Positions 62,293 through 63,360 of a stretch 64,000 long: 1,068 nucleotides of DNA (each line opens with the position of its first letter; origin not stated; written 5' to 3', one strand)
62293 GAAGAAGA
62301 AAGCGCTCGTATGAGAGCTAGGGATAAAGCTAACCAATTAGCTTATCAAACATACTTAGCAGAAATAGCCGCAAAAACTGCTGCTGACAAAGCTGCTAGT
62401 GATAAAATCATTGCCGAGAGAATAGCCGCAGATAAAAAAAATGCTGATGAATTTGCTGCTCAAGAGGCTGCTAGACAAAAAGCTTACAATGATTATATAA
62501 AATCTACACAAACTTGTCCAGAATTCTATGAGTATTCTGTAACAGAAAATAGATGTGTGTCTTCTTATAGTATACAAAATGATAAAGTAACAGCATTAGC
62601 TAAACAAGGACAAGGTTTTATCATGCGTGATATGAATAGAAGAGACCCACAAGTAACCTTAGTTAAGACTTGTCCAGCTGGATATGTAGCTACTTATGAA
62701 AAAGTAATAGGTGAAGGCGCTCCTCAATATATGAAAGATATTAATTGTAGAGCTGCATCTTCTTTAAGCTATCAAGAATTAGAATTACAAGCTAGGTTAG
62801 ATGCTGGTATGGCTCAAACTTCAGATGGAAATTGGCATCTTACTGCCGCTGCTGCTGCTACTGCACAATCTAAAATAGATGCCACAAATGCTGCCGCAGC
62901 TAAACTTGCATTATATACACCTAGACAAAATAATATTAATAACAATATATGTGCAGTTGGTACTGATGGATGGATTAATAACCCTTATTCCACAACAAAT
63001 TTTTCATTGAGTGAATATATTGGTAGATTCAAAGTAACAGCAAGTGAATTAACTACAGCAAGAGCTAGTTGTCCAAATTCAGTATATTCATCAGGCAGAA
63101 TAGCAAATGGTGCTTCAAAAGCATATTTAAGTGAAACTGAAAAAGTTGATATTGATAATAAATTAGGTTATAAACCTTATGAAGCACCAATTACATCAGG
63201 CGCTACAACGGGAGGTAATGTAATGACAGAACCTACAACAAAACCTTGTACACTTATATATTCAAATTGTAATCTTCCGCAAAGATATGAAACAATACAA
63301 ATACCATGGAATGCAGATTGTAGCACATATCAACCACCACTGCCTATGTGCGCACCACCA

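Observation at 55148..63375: Block of anchored mosaic proteins combining Ala/Lys coiled coils, Cys-module arrays and microsatellite-like coding repeats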

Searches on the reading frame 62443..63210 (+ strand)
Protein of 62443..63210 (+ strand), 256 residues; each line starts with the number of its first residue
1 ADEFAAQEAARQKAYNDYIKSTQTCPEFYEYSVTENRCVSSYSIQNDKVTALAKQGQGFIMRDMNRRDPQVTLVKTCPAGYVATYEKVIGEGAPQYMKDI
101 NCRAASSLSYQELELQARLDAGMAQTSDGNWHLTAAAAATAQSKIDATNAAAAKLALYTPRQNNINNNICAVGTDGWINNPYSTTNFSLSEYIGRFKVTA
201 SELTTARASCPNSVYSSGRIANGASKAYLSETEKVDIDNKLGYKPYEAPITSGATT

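Call 45: predict_structure(alignment_id=A2)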
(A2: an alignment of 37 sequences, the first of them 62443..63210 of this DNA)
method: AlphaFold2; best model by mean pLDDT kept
length: 256 residues; sequences in the alignment: 37
mean_pLDDT: 79.0   pTM: 0.46
mean pLDDT of the five models: 79.0, 78.7, 78.0, 77.3, 75.7
residues with pLDDT >= 90: 49; 70-90: 164; 50-70: 18; < 50: 25
segments of 3 or more residues with pLDDT < 50: 221-229, 242-256
pLDDT, mean of each block of 10 residues (from residue 1): 82 80 78 83 87 90 80 90 87 83 90 91 92 91 86 78 88 85 78 85 82 75 44 55 41 37
secondary structure, 60 per line:
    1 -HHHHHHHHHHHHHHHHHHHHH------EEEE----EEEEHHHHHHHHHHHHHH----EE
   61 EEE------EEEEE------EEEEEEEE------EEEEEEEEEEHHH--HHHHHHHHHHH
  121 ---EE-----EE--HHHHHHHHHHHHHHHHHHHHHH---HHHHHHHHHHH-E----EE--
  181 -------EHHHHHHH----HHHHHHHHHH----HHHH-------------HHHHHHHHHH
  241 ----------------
elements in order: H2-22 E29-32 E37-40 H41-54 E59-63 E70-74 E81-88 E95-104 H110-120 H135-156 H160-170 H189-195 H200-209 H214-217 H231-240

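Call 53: find_related_loci(query=A2, collection=metagenome_contigs, flank=10000)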
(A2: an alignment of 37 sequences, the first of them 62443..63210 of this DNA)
Query A2 (256 aa) in metagenome_contigs; peptide patterns used: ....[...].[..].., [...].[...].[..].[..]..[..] (x = any residue, [..] = any of these).
600 stretches matched a pattern, but none encodes a relative of the query by tblastn (E <= 1e-3).

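Call 72: fold_search(model_id=the predicted structure, library=viral)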
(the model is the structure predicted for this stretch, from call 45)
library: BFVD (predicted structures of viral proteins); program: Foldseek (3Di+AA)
matches with E <= 10: 116; with E <= 0.001: 0
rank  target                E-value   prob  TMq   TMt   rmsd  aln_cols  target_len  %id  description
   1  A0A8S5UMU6            1.0e+00  0.12  0.12  0.23  10.3        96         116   21  Uncharacterized protein [Myoviridae sp. ctCo31]
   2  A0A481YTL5            1.0e+00  0.07  0.10  0.17  15.3       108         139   16  Uncharacterized protein [Marseillevirus LCMAC102]
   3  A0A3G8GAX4            1.2e+00  0.08  0.11  0.23   9.8        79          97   16  (no name in the UniProt tables at hand)
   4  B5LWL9                1.4e+00  0.16  0.11  0.06   9.1        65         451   23  Uncharacterized protein [Feldmannia species virus]
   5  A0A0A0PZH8            1.4e+00  0.04  0.14  0.19  20.0       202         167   14  Uncharacterized protein [Pectobacterium bacteriophage PM2]
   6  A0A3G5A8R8            1.6e+00  0.05  0.10  0.14  12.3       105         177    7  RING-type domain-containing protein [Hyperionvirus sp.]
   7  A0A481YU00            1.7e+00  0.08  0.11  0.10  10.4        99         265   15  F-box domain protein [Marseillevirus LCMAC102]
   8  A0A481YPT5            2.3e+00  0.01  0.11  0.10  23.5       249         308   11  C2H2-type domain-containing protein [Pithovirus LCDPAC02]
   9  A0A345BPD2            2.5e+00  0.04  0.08  0.12   8.9        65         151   12  (no name in the UniProt tables at hand)
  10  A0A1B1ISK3            2.6e+00  0.04  0.09  0.18  13.3        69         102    9  (no name in the UniProt tables at hand)
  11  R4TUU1                2.6e+00  0.02  0.07  0.17  12.5        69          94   12  (no name in the UniProt tables at hand)
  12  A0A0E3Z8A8            2.8e+00  0.18  0.09  0.20   4.8        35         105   34  Chitin-binding type-2 domain-containing protein [Lambdina fiscellaria nucleopolyhedrovirus]
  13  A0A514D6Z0            3.0e+00  0.01  0.09  0.04  24.4       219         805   11  (no name in the UniProt tables at hand)
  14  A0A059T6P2            3.2e+00  0.03  0.08  0.09  13.4        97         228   10  Uncharacterized protein [Listeria phage LP-083-1]
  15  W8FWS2                3.2e+00  0.01  0.11  0.07  25.0       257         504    8  (no name in the UniProt tables at hand)
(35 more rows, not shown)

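Call 99: search_protein_representatives(alignment_id=A2)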
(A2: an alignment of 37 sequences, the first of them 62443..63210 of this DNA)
Query: 37 sequences, 433 profile positions. Proteins with E-value up to 0.001 (for the whole library): 102; up to 1e-10: 19; up to 1e-30: 9. The best 102 are listed.
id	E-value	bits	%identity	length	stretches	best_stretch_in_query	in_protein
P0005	1.4e-173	594.5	-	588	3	80-430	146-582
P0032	5.9e-161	552.9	-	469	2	80-371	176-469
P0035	7.1e-155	532.9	-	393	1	1-370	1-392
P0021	5.8e-154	529.9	-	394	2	92-369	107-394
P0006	1.5e-149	515.4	-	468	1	62-431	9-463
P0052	2.9e-133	461.6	-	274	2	139-369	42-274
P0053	1.1e-110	387.2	-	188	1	177-369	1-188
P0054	3.5e-60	220.8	-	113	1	257-369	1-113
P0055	1.7e-40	155.9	-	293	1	164-350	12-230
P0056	2.6e-26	109.3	-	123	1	323-393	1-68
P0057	1.1e-19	87.5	-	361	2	286-349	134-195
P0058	1.5e-18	83.7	-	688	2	289-349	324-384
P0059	1.3e-16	77.3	-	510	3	287-349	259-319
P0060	7.4e-14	68.2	-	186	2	291-423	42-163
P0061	1.1e-13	67.7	-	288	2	290-348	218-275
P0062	4.2e-12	62.4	-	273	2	281-349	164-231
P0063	1.4e-11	60.7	-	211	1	282-349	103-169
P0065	9.4e-11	58.0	-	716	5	293-349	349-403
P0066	3.2e-10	56.2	-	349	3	294-342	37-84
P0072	8.8e-09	51.5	-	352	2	255-357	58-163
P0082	2.7e-07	46.6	-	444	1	283-349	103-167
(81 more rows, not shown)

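Call 100: search_protein_families(library=pfam, proteins=[P0057, P0058, P0059, P0061, P0062, P0063, P0065, P0066, P0072, P0082], max_evalue=0.01)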
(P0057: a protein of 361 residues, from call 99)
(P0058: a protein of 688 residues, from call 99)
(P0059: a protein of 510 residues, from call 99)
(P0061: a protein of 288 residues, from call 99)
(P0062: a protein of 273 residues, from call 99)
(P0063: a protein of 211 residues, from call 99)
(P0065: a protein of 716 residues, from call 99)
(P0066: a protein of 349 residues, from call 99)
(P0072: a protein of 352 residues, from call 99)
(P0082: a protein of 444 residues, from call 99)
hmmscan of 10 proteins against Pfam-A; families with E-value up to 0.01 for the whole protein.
P0057 (361 aa): 0 families

P0058 (688 aa): 0 families

P0059 (510 aa): 0 families

P0061 (288 aa): 1 family
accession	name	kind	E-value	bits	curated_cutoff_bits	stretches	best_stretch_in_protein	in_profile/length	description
PF22889.1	Tea_mid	-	0.0003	21.3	27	0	204-258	88-141/159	Telomere ends associated, middle domain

P0062 (273 aa): 0 families

P0063 (211 aa): 0 families

P0065 (716 aa): 1 family
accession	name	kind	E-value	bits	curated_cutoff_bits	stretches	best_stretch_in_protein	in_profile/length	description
PF13125.11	DUF3958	-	0.00059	20.5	26.3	1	8-92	2-85/107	Protein of unknown function (DUF3958)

P0066 (349 aa): 2 families
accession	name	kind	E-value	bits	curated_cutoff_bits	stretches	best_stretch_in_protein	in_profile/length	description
PF01471.23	PG_binding_1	-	0.00026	21.5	23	1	235-275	3-36/57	Putative peptidoglycan binding domain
PF04963.19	Sigma54_CBD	-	0.0038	17.4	22.9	0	152-245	86-168/185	Sigma-54 factor, core binding domain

P0072 (352 aa): 0 families

P0082 (444 aa): 1 family
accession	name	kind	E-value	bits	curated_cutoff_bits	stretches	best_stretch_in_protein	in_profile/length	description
PF01471.23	PG_binding_1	-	5.6e-15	55.7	23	1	34-91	2-57/57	Putative peptidoglycan binding domain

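Call 103: search_protein_families(library=pfam, alignment_id=A6, max_evalue=0.001)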
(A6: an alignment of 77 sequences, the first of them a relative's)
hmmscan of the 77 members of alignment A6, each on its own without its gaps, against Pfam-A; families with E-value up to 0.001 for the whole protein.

A. member 1, P0057 (361 aa): 0 families

B. families by the number of members that match (of 77 scanned): 4 families
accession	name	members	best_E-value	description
PF01471.23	PG_binding_1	9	5.6e-15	Putative peptidoglycan binding domain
PF00191.25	Annexin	2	2.5e-05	Annexin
PF22889.1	Tea_mid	1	0.0003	Telomere ends associated, middle domain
PF13125.11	DUF3958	1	0.00059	Protein of unknown function (DUF3958)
